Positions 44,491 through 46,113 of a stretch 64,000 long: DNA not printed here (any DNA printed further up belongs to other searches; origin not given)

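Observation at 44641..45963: Phosphohexomutase-family paralog with every catalytic motif mutated: likely pseudoenzyme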

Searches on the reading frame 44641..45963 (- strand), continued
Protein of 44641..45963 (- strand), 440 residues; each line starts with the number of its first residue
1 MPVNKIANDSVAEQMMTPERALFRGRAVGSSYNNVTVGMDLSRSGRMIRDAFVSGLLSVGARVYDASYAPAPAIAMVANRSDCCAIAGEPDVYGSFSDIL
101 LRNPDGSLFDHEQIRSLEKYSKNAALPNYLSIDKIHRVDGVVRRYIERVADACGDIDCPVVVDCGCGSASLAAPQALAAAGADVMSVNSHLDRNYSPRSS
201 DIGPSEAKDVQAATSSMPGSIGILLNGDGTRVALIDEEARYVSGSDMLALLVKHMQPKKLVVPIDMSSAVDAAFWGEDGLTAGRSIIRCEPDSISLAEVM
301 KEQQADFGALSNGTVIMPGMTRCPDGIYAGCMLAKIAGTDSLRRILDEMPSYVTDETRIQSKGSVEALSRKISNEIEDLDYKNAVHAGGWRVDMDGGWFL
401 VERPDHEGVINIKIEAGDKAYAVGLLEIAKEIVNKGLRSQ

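Call 14: find_encoding_contigs(protein=P0020, flank=8000, max_places=1)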
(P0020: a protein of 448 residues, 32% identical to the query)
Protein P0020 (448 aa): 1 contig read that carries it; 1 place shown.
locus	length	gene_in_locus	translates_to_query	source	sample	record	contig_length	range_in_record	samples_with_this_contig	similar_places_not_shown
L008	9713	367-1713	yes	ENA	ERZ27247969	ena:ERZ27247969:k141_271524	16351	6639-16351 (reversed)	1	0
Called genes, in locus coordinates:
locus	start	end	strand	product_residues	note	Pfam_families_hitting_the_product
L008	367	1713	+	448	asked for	PF02878:PGM_PMM_I, PF02879:PGM_PMM_II, PF02880:PGM_PMM_III, PF00408:PGM_PMM_IV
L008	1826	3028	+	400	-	PF00483:NTP_transferase, PF12804:NTP_transf_3, PF24894:Hexapep_GlmU (faint), PF25084:LbH_EIF2B, PF00132:Hexapep, PF25087:GMPPB_C, PF14602:Hexapep_2 (weak), PF25084:LbH_EIF2B (weak)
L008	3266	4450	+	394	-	PF00483:NTP_transferase, PF12804:NTP_transf_3, PF24894:Hexapep_GlmU (faint), PF25084:LbH_EIF2B, PF00132:Hexapep, PF25087:GMPPB_C, PF00132:Hexapep (weak)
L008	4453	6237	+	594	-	PF13522:GATase_6, PF13537:GATase_7, PF01380:SIS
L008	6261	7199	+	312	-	PF01073:3Beta_HSD, PF01370:Epimerase, PF02719:Polysacc_synt_2, PF04321:RmlD_sub_bind, PF07993:NAD_binding_4 (faint), PF16363:GDP_Man_Dehyd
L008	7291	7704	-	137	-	-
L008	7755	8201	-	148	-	-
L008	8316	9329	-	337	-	-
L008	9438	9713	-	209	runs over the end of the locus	-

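Call 15: find_encoding_contigs(protein=P0022, flank=8000, max_places=1)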
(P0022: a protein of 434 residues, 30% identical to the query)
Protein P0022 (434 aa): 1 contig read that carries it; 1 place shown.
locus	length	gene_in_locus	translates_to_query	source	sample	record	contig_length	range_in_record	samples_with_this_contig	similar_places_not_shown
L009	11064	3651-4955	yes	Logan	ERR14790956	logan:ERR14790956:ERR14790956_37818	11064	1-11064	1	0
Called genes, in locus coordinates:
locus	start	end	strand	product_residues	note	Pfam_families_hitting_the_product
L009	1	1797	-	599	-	?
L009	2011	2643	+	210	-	PF13353:Fer4_12, PF04055:Radical_SAM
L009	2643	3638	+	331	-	-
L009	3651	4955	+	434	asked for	PF02878:PGM_PMM_I, PF02879:PGM_PMM_II, PF02880:PGM_PMM_III, PF00408:PGM_PMM_IV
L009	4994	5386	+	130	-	PF01092:Ribosomal_S6e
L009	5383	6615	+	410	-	PF00009:GTP_EFTU, PF03193:RsgA_GTPase (faint), PF10662:PduV-EutP (faint), PF03144:GTP_EFTU_D2 (weak), PF09173:eIF2_C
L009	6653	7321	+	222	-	PF00154:RecA_N (weak), PF06745:ATPase, PF08423:Rad51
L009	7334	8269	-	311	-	PF01180:DHO_dh, PF01207:Dus (faint), PF03060:NMO (weak), PF01070:FMN_dh (weak)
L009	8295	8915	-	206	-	PF01997:Translin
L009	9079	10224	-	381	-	PF13528:Glyco_trans_1_3 (weak), PF04101:Glyco_tran_28_C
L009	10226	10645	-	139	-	-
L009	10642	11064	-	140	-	?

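Call 20: find_homologous_proteins(query=P0020, max_evalue=1e-40)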
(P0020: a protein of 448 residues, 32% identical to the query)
Query P0020 (448 aa): 6838 proteins with E <= 1e-40 among 8000 candidates; the best 120 are listed.
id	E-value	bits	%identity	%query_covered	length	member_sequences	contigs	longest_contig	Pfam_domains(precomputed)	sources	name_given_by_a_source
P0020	3.4e-294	993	100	100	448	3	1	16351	PF02878.23,PF00408.27,PF02879.23,PF02880.23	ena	-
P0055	1.3e-258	876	90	96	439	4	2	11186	PF02878.23,PF00408.27,PF02879.23,PF02880.23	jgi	jgi:phosphoglucosamine mutase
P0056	1.1e-255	866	88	98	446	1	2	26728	PF02878.23,PF00408.27,PF02879.23,PF02880.23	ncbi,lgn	-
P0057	1.4e-253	859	86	98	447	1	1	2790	PF02878.23,PF00408.27,PF02879.23,PF02880.23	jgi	jgi:phosphoglucosamine mutase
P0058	1.3e-251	853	89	96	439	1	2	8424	PF02878.23,PF00408.27,PF02879.23,PF02880.23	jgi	jgi:phosphoglucosamine mutase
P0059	2.1e-250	849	85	98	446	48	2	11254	PF02878.23,PF00408.27,PF02879.23,PF02880.23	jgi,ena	jgi:phosphoglucosamine mutase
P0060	5.9e-249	844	88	96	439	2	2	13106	PF02878.23,PF00408.27,PF02879.23,PF02880.23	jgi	jgi:phosphoglucosamine mutase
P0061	5.8e-248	841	85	98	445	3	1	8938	PF02878.23,PF00408.27,PF02879.23,PF02880.23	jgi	-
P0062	9.8e-248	840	84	98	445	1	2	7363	PF02878.23,PF00408.27,PF02879.23,PF02880.23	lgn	-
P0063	2.9e-246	835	85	98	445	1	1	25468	PF02878.23,PF00408.27,PF02879.23,PF02880.23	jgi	-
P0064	3.4e-245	832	85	98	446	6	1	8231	PF02878.23,PF00408.27,PF02879.23,PF02880.23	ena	-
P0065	4.0e-243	825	85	97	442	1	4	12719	PF02878.23,PF00408.27,PF02879.23,PF02880.23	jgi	jgi:phosphoglucosamine mutase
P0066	5.2e-243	825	84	97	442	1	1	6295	PF02878.23,PF00408.27,PF02879.23,PF02880.23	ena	-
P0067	2.4e-242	822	83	98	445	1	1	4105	PF02878.23,PF00408.27,PF02879.23,PF02880.23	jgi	jgi:phosphoglucosamine mutase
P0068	4.1e-241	818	85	96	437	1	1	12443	PF02878.23,PF00408.27,PF02879.23,PF02880.23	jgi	jgi:phosphoglucosamine mutase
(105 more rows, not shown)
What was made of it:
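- Tried and rejected: A search with the nearest canonical hit, P0020, returned Chloroflexota/Dehalococcoidia GlmMs, which say nothing about this lineage (call 20).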

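Call 27: find_related_loci(query=A3, collection=genome_contigs, flank=6000)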
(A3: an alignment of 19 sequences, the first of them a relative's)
Query A3 (440 aa) in genome_contigs; peptide patterns used: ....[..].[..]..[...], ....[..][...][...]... (x = any residue, [..] = any of these).
135 stretches matched a pattern; 38 encode a relative of the query (tblastn E <= 1e-3); 38 distinct loci.
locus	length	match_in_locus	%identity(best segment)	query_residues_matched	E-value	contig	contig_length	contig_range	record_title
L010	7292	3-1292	67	11-440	0e+0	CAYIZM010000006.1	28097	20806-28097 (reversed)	MAG TPA_asm: uncultured Methanomassiliicoccales archaeon isolate ERP122455_co1_115 genome assembly, contig: NODE_187_len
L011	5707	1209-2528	64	1-440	0e+0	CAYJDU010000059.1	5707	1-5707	MAG TPA_asm: uncultured Methanomassiliicoccales archaeon isolate ERP122455_co1_147 genome assembly, contig: NODE_5517_le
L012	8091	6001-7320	65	1-440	0e+0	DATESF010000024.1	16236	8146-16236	MAG TPA_asm: Candidatus Methanomethylophilaceae archaeon isolate SMAG_U9094 k141_285737, whole genome shotgun sequence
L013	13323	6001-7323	64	1-440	0e+0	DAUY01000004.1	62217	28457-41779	MAG TPA_asm: Methanomassiliicoccaceae archaeon UBA370 UBA370_contig_808, whole genome shotgun sequence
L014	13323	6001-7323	64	1-440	0e+0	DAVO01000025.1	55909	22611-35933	MAG TPA_asm: Methanomassiliicoccaceae archaeon UBA72 UBA72_contig_724, whole genome shotgun sequence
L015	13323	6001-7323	63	1-440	0e+0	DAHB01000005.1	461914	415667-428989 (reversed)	MAG TPA_asm: Methanomassiliicoccaceae archaeon UBA421 UBA421_contig_442, whole genome shotgun sequence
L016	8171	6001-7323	63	1-440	2e-180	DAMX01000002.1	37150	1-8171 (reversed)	MAG TPA_asm: Methanomassiliicoccaceae archaeon UBA354 UBA354_contig_5153, whole genome shotgun sequence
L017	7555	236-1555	62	1-440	2e-178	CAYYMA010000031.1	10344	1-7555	MAG TPA_asm: uncultured Methanomassiliicoccales archaeon isolate ERP122455_co2_252 genome assembly, contig: NODE_1794_le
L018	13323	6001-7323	62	1-440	3e-178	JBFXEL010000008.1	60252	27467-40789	MAG: Candidatus Methanomethylophilaceae archaeon isolate CA_2019_TPIn_115 NODE_1677_length_60252_cov_11.551751_TPIn, who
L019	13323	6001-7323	57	1-440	5e-170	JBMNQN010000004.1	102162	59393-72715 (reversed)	MAG: Candidatus Methanomethylophilaceae archaeon isolate SBF912SR2HQ0085 scaffold_758_c1, whole genome shotgun sequence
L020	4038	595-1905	43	4-430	2e-121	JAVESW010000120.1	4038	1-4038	MAG: Candidatus Methanomethylophilaceae archaeon isolate BF1_70 scaffold_9487_c1_biofilm_2017, whole genome shotgun sequ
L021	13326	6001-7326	40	10-440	5e-102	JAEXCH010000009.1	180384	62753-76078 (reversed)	MAG: Methanobacteriota archaeon isolate OH_HBB_104 k127_1673048, whole genome shotgun sequence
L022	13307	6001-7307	43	4-429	9e-101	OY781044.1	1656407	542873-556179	MAG: Candidatus Methanomethylophilaceae archaeon isolate 11c15bc4-9f39-4069-9170-00aaf79b19ed genome assembly, chromosom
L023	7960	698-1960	40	10-438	5e-99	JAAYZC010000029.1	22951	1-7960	MAG: Thermoplasmatales archaeon isolate AS06rmzACSIP_286 184924_AS06, whole genome shotgun sequence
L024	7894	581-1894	41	10-435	8e-97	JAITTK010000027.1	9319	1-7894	MAG: Candidatus Methanoplasma reticulitermitis isolate Rs511_bin65 k119_3198569, whole genome shotgun sequence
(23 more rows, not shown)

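Call 33: search_protein_representatives(protein=window:44641-45963:-)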
Query: 440 residues. Proteins with E-value up to 0.001 (for the whole library): 3988; up to 1e-10: 911; up to 1e-30: 61. The best 150 are listed.
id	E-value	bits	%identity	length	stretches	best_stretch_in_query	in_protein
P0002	1.1e-239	811.9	83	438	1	4-440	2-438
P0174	1.4e-96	340.5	43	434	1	9-436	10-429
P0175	1.7e-94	333.7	42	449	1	9-434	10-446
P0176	1.7e-77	277.7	37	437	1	13-438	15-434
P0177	6.1e-77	275.9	35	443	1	16-434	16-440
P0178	8.2e-74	265.5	35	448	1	6-436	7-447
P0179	2.5e-73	263.9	38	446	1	13-434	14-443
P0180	1.0e-71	258.7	36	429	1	19-437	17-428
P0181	2.0e-71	257.7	35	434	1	15-434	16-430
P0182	3.0e-69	250.5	35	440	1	15-437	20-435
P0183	3.6e-68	247.0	38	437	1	16-434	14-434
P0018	1.3e-66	241.8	35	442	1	13-434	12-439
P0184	2.2e-65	237.8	33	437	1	15-439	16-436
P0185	2.6e-65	237.6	37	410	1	20-437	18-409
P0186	6.9e-63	229.6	33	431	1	15-438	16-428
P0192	7.4e-58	213.0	33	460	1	7-432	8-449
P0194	1.1e-55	205.8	33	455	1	16-434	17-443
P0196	1.9e-54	201.8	32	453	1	16-430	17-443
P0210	2.0e-43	165.5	30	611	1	12-437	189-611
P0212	6.6e-42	160.5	28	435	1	19-426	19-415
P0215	2.5e-41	158.5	29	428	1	14-434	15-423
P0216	9.3e-41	156.7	29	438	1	11-434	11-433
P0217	1.3e-40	156.2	30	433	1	16-433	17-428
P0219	2.0e-35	139.1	27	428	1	21-419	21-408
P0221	7.2e-35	137.3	26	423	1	25-422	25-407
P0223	1.2e-34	136.6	27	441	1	20-437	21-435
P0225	1.3e-34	136.4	26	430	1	11-421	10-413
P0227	1.2e-33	133.2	29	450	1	14-433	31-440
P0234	1.3e-30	123.3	26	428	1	16-430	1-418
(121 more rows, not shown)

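Call 34: predict_structure(alignment_id=A2)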
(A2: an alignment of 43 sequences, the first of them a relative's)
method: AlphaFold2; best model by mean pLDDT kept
length: 440 residues; sequences in the alignment: 43
mean_pLDDT: 89.0   pTM: 0.88
mean pLDDT of the five models: 89.0, 88.3, 88.0, 87.8, 87.3
residues with pLDDT >= 90: 305; 70-90: 104; 50-70: 18; < 50: 13
segments of 3 or more residues with pLDDT < 50: 1-13
pLDDT, mean of each block of 10 residues (from residue 1): 27 67 95 94 87 95 95 92 87 71 92 88 85 90 96 93 92 97 94 72 88 95 93 96 95 94 95 82 89 90 94 92 96 95 93 93 85 90 89 94 90 96 96 87
secondary structure, 60 per line:
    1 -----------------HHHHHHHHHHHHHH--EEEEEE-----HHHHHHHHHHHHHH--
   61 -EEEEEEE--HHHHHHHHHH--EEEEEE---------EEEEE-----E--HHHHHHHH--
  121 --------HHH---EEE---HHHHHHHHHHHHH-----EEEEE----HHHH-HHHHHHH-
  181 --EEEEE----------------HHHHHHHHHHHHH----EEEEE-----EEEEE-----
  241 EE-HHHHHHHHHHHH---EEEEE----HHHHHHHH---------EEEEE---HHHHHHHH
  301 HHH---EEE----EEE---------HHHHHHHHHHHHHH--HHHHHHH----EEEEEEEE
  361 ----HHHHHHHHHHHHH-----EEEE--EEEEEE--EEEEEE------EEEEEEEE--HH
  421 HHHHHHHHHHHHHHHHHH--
elements in order: H18-31 E34-39 H45-58 E62-68 H71-80 E83-88 E98-102 H111-118 E135-137 H141-153 E159-163 H168-171 H173-179 E183-187 H204-216 E221-225 E231-235 H244-255 E259-263 H268-275 E285-289 H293-303 E307-309 E314-316 H326-339 H342-348 E353-360 H365-377 E383-386 E389-394 E397-402 E409-416 H419-438

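Call 38: fold_search(model_id=the predicted structure, library=pdb)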
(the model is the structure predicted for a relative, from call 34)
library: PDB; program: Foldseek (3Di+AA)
matches with E <= 10: 1183; with E <= 0.001: 89
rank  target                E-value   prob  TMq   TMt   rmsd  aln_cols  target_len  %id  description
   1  9du5_A                5.2e-37  1.00  0.86  0.83   3.0       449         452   26  Cryo-EM structure of phosphoglucomutase from Thermococcus kodakarensis (released 2025-04-16)
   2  9du5_C                1.8e-36  1.00  0.85  0.83   3.0       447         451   26  Cryo-EM structure of phosphoglucomutase from Thermococcus kodakarensis (released 2025-04-16)
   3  1wqa_A                3.2e-36  1.00  0.86  0.84   2.6       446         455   26  Crystal Structure of Pyrococcus horikoshii phosphomannomutase/phosphoglucomutase complexed with Mg2+ (released 2005-10-04)
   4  9ix8_D                1.3e-34  1.00  0.84  0.82   3.4       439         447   26  Crystallization and structural characterization of phosphopentomutase from the hyperthermophilic archaeon Thermococcus (released 2024-12-18)
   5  9ix8_C                1.3e-34  1.00  0.84  0.83   3.4       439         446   26  Crystallization and structural characterization of phosphopentomutase from the hyperthermophilic archaeon Thermococcus (released 2024-12-18)
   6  9ix8_A                2.8e-34  1.00  0.83  0.82   3.5       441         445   26  Crystallization and structural characterization of phosphopentomutase from the hyperthermophilic archaeon Thermococcus (released 2024-12-18)
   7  2f7l_A                3.6e-33  1.00  0.84  0.81   3.3       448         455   23  Crystal structure of Sulfolobus tokodaii phosphomannomutase/phosphoglucomutase (released 2006-12-05)
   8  2fkm                  2.4e-29  1.00  0.81  0.79   4.0       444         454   21  PMM/PGM S108D mutant with alpha-d-glucose 1,6-bisphosphate bound (released 2006-04-04)
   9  1pcj                  2.9e-29  1.00  0.80  0.78   3.9       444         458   22  Enzyme-ligand complex of P. aeruginosa PMM/PGM (released 2004-01-20)
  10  1k2y                  1.7e-28  1.00  0.83  0.80   3.1       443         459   22  Crystal Structure of Phosphomannomutase/Phosphoglucomutase S108A mutant from P. aeruginosa (released 2002-02-13)
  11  1k35                  2.1e-28  1.00  0.82  0.79   3.5       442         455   22  Crystal Structure of Phosphomannomutase/Phosphoglucomutase from P.aeruginosa (released 2002-02-13)
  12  4il8                  3.1e-28  1.00  0.82  0.79   3.4       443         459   22  Crystal structure of an H329A mutant of p. aeruginosa PMM/PGM (released 2013-08-14)
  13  3rsm                  5.2e-28  1.00  0.80  0.81   3.7       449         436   22  Crystal structure of S108C mutant of PMM/PGM (released 2012-02-29)
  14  3bkq                  5.8e-28  1.00  0.81  0.78   3.8       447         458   22  Structure of the P368G mutant of PMM/PGM in complex with its substrate (released 2008-09-09)
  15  7ojr                  7.2e-28  1.00  0.78  0.77   4.0       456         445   18  Bacillus subtilis phosphoglucomutase GlmM (phosphate bound) (released 2021-10-27)
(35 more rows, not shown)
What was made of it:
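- On alpha-D-phosphohexomutase superfamily (fold): AlphaFold pLDDT 89, pTM 0.88 (call 34); Foldseek TM 0.86 to 9du5/1wqa, 89 PDB hits at E<=1e-3, the 50 best listed all phosphohexomutase-fold proteins (call 38)
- Closest known: Archaeal phosphoglucosamine mutase GlmM. Same: Same length and four-domain fold (calls 34, 38).
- Closest known: Bacterial GlmM as inhibitor of the c-di-AMP cyclase CdaA/DacA. Same: These complexes are among the fold hits (call 38).
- Checked: The AlphaFold model (pLDDT 89, pTM 0.88) has four domains and matches 9du5/1wqa at TM 0.86 (calls 34, 38).
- Fold retained: call 34 (pLDDT 89) and call 38 (TM 0.86 to 9du5/1wqa). The fold, and hence potential oligomer interfaces, are retained (calls 34, 38).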

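Call 39: find_encoding_contigs(protein=P0002, flank=4000, max_places=1)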
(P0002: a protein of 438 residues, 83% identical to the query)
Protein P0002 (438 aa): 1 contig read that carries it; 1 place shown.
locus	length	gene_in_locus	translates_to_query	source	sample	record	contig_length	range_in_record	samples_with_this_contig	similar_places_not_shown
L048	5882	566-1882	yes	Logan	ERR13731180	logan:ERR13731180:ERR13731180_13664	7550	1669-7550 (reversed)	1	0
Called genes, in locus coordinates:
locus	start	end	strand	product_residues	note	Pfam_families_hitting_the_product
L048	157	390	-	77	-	-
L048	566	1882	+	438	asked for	PF02878:PGM_PMM_I, PF02879:PGM_PMM_II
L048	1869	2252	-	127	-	PF14464:Prok-JAB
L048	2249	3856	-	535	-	PF00459:Inositol_P, PF01513:NAD_kinase, PF20143:NAD_kinase_C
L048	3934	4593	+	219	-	PF01269:Fibrillarin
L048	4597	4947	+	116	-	PF00293:NUDIX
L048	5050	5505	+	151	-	PF08069:Ribosomal_S13_N, PF00312:Ribosomal_S15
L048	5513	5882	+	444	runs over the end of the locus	PF01368:DHH, PF21763:DHH_CID (weak), PF02272:DHHA1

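Call 47: find_homologous_proteins(query=A4, max_evalue=1e-20)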
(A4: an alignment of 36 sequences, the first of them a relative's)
Query A4 (36 sequences) (440 aa, profile of the alignment): 56 proteins with E <= 1e-20 among 8000 candidates.
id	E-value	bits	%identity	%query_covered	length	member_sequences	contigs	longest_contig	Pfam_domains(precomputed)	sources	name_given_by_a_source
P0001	5.2e-163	561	100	100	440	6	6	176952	PF02878.23,PF02879.23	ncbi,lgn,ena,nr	ncbi:MAG TPA: hypothetical protein VJX93_04255 [Candidatus Methanomethylophilaceae archaeon]|nr:hypo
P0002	8.6e-159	547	83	100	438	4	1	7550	PF02878.23,PF02879.23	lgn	-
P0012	3.9e-157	541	57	100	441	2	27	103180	PF02878.23,PF02879.23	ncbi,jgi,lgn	ncbi:MAG: hypothetical protein ACOX8L_02495 [Candidatus Methanomethylophilaceae archaeon]|jgi:phosph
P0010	1.7e-156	539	63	100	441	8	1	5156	PF02878.23,PF02879.23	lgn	-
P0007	5.2e-156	538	64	100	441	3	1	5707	PF02878.23,PF02879.23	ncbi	-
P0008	1.2e-155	537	64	100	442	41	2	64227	PF02878.23,PF02879.23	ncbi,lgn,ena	-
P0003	2.9e-155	535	67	100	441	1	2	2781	PF02878.23,PF02879.23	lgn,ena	-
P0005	5.3e-155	534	65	100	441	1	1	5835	PF02878.23,PF02879.23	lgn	-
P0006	1.3e-154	533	66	98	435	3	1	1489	PF02878.23,PF02879.23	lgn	-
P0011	5.0e-154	531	62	100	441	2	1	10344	PF02878.23,PF02879.23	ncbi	-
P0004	6.7e-154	531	67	100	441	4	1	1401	PF02878.23,PF02879.23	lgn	-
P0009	3.6e-151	522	63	100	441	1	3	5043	PF02878.23,PF02879.23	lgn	-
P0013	4.5e-146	505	57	100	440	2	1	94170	PF02878.23,PF02879.23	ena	-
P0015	1.6e-140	487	40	98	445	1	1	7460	PF02878.23,PF02879.23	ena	-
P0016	4.5e-137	475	33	97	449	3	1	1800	PF02878.23,PF02879.23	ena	-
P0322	2.3e-121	424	27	96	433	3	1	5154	PF02878.23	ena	-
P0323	2.6e-119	417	26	96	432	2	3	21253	PF02878.23,PF02880.23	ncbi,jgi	jgi:phosphoglucosamine mutase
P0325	5.6e-116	406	26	96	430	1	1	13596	PF02878.23,PF02880.23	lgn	-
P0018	2.8e-115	404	34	96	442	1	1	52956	PF02878.23,PF02879.23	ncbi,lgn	-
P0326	4.9e-75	271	30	96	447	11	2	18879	PF02878.23,PF00408.27,PF02879.23,PF02880.23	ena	-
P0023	4.2e-61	225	25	94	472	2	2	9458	PF02878.23,PF00408.27,PF02879.23,PF02880.23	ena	-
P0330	3.6e-42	163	27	70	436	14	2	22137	PF02878.23,PF00408.27,PF02879.23,PF02880.23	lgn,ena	-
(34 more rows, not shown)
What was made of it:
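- Tried and rejected: A profile search of the degenerate family was limited by the word index (call 47).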
